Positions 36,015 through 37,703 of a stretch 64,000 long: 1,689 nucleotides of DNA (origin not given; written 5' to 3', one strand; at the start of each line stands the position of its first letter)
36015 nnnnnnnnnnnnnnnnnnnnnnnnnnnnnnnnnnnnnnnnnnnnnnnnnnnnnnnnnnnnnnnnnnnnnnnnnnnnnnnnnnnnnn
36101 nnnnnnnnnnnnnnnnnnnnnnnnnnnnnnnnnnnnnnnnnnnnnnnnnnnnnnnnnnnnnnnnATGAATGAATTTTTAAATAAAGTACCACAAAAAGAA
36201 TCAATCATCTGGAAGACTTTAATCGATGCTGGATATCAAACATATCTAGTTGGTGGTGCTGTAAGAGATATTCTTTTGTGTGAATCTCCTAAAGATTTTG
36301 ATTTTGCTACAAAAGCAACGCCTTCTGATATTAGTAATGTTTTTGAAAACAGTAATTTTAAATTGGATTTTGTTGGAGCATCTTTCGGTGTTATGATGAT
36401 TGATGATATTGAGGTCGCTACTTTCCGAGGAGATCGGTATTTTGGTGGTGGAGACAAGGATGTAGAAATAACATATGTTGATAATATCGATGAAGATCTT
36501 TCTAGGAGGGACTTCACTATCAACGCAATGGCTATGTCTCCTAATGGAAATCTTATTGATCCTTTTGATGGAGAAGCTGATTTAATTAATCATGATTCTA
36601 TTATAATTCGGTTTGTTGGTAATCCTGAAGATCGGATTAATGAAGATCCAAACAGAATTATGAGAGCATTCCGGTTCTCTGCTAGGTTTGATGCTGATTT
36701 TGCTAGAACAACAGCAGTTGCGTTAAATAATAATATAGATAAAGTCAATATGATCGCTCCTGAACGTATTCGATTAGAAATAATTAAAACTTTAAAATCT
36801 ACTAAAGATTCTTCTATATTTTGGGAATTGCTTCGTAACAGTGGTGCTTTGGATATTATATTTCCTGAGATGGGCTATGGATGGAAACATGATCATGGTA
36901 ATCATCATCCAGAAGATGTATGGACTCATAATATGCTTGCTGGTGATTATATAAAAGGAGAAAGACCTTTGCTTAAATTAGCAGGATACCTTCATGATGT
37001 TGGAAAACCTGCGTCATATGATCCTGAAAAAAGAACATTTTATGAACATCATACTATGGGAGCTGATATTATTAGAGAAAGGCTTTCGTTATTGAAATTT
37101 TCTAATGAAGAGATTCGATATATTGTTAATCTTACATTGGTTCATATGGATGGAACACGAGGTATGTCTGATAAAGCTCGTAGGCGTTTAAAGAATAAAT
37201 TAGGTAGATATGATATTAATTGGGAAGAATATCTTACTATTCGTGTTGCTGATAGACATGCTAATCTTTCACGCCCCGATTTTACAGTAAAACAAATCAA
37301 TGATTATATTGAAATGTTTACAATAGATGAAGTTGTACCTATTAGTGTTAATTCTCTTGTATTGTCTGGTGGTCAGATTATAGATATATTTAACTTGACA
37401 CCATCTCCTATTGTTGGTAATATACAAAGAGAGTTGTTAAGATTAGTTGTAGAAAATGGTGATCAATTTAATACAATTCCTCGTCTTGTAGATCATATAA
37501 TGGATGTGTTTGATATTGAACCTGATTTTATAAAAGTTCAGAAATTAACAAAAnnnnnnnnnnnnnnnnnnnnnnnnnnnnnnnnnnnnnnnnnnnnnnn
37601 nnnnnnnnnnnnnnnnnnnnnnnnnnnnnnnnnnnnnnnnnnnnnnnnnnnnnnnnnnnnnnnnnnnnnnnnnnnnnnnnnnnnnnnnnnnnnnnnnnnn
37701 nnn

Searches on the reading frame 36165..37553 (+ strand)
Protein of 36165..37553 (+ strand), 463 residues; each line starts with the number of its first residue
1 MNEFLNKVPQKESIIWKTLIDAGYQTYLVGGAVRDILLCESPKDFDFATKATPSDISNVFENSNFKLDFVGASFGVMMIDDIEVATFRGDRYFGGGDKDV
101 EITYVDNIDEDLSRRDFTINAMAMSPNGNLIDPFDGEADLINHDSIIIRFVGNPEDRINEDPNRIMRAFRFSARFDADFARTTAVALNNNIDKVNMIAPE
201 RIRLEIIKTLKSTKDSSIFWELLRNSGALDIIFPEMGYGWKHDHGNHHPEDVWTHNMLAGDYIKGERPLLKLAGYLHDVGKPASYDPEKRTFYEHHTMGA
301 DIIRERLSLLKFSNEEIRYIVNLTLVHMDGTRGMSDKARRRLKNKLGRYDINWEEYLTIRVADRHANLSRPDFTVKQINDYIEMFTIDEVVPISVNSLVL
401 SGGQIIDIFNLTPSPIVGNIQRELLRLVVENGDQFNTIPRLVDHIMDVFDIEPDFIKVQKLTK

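Call 43: search_protein_families(library=phrogs, proteins=[window:36165-37553:+], max_evalue=0.00001)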
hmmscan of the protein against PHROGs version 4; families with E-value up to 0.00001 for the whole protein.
window:36165-37553:+ (463 aa): 3 families
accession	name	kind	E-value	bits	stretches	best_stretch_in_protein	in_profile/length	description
phrog_2244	-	DNA, RNA and nucleotide metabolism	3.1e-68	232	1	23-373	2-335/392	tRNA nucleotidyltransferase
phrog_24229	-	DNA, RNA and nucleotide metabolism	1.4e-30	107.5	1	24-212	4-207/245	tRNA nucleotidyltransferase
phrog_1614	-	DNA, RNA and nucleotide metabolism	7.1e-09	36.7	1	10-134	21-157/268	nucleotidyltransferase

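Call 68: search_protein_families(library=ncbifam, proteins=[window:36165-37553:+], max_evalue=0.00001)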
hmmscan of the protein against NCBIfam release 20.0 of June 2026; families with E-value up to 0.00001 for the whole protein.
window:36165-37553:+ (463 aa): 11 families
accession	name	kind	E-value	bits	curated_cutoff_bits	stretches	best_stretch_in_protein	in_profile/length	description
TIGR02692.1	tRNA_CCA_actino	equivalog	2.4e-58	197.9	438.8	1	18-433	22-451/466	CCA tRNA nucleotidyltransferase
NF009814.0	PRK13299.1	equivalog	2.2e-56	191.6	290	1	11-222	8-216/396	CCA tRNA nucleotidyltransferase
TIGR01942.1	pcnB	subfamily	5.5e-45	153.9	305.65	1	15-239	21-244/425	polynucleotide adenylyltransferase PcnB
NF008137.0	PRK10885.1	equivalog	2.3e-38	132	451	1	25-316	2-294/409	multifunctional CCA addition/repair protein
NF008634.1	PRK11623.1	equivalog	5.3e-31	107.7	702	1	19-236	56-283/469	polynucleotide adenylyltransferase PcnB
NF009813.0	PRK13298.1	equivalog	2.5e-29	102.4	606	1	25-242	2-216/417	tRNA CCA-pyrophosphorylase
NF009812.0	PRK13297.1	equivalog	5e-26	91.7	624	1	22-236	10-219/364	tRNA CCA-pyrophosphorylase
NF009811.0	PRK13296.1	equivalog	6.6e-26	91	469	1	26-236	3-208/360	CCA tRNA nucleotidyltransferase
NF041569.1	A-tRNAntase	equivalog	1.6e-11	43.2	1440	1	26-213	482-673/880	A-adding tRNA nucleotidyltransferase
TIGR00277.1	HDIG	domain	3.8e-08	33.1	27.6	1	264-311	24-73/84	HDIG domain-containing metalloprotein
NF002895.0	PRK03381.1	equivalog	3.4e-06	25.4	631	1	159-328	328-496/782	[protein-PII] uridylyltransferase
